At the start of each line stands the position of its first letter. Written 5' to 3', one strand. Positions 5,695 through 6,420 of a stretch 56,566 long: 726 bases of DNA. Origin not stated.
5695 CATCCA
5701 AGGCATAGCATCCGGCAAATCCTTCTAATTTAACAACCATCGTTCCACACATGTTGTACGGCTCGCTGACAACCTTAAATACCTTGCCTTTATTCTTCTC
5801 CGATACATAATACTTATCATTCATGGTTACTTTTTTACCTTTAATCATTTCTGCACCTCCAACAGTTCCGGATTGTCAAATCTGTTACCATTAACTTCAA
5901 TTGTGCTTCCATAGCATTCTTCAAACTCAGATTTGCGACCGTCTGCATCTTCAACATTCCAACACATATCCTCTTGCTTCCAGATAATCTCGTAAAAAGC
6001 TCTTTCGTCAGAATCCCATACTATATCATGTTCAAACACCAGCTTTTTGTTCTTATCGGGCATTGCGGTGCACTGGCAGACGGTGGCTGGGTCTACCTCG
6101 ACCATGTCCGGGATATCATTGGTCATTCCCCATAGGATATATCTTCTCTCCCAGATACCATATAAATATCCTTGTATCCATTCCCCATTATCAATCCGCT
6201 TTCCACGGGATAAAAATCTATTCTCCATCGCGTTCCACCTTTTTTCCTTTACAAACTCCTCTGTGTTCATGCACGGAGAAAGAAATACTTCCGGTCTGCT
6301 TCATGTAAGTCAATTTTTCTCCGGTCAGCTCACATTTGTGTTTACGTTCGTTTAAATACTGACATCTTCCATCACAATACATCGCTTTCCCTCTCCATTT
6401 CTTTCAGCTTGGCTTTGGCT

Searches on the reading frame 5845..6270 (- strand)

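Call 34: search_protein_families(library=pfam, max_evalue=0.001, proteins=[window:5845-6270:-])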
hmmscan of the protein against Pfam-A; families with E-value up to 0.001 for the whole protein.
window:5845-6270:- (141 aa): 1 family
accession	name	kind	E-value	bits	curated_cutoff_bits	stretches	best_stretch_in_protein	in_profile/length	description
PF09643.15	YopX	-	2.5e-11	44.1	22.4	1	59-138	48-128/128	YopX protein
